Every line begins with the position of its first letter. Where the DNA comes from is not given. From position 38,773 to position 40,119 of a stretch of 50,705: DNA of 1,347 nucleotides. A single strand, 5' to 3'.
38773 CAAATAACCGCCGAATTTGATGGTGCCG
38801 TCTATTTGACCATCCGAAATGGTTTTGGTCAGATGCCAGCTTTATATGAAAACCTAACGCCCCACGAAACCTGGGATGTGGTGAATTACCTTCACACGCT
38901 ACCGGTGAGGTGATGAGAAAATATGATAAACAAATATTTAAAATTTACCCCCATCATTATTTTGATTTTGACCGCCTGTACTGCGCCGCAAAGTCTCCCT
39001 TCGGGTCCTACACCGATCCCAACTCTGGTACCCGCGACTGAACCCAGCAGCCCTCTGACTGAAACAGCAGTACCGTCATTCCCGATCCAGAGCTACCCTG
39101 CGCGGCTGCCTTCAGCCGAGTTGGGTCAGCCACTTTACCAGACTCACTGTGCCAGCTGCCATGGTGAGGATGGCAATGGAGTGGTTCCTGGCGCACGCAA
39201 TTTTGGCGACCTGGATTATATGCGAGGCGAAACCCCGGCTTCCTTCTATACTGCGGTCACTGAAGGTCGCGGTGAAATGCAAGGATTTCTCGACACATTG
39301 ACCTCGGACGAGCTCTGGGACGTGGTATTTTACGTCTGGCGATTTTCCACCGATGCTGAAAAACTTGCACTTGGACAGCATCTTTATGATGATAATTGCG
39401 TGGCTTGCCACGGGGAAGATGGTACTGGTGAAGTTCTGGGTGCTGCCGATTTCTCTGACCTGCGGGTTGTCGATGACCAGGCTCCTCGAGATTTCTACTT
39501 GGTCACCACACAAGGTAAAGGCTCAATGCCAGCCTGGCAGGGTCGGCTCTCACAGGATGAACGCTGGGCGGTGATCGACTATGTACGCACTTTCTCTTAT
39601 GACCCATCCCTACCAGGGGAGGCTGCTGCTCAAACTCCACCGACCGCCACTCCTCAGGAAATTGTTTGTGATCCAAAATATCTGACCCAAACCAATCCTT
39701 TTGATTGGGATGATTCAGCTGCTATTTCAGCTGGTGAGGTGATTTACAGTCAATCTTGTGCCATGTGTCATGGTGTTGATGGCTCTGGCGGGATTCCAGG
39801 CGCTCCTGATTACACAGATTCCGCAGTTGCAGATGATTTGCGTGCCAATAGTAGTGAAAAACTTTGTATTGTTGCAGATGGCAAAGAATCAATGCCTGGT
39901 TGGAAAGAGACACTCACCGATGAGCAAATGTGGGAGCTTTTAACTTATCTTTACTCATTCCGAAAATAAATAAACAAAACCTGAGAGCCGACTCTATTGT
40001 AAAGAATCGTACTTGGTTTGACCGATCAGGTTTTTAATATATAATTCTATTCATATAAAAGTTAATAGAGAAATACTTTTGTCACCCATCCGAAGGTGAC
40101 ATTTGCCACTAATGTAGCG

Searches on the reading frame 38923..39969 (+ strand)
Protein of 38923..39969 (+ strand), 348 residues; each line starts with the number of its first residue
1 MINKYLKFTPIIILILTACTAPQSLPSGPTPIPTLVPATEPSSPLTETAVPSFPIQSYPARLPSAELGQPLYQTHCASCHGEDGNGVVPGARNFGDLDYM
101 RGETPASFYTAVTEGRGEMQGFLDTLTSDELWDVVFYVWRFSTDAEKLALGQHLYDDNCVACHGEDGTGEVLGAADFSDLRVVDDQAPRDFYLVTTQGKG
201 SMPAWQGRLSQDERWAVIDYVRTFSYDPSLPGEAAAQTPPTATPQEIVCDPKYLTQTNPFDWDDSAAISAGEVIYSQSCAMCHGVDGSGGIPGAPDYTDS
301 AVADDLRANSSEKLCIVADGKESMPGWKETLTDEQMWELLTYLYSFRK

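Call 6: search_protein_families(library=pfam, proteins=[window:38923-39969:+], max_evalue=0.01)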
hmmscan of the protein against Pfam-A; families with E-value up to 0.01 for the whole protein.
window:38923-39969:+ (348 aa): 6 families
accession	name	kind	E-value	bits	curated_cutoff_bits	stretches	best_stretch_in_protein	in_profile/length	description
PF13442.11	Cytochrome_CBB3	-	1.4e-44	150.7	27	3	148-221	3-68/68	Cytochrome C oxidase, cbb3-type, subunit III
PF00034.26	Cytochrom_C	-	5e-31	108.3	21.3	3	65-139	1-87/90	Cytochrome c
PF02167.20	Cytochrom_C1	-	0.0007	19.8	22.8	0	258-285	5-32/219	Cytochrome C1 family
PF14495.11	Cytochrom_C550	-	0.001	19.2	27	0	146-165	24-43/136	Cytochrome c-550 domain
PF22113.1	Mtrc-MtrF_II-IV_dom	-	0.0011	19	30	0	155-166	155-166/176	Outer membrane cytochrome MtrC/MtrF-like, domains II/IV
PF06537.16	DHOR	-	0.0056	15.6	22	0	59-90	53-86/499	Di-haem oxidoreductase, putative peroxidase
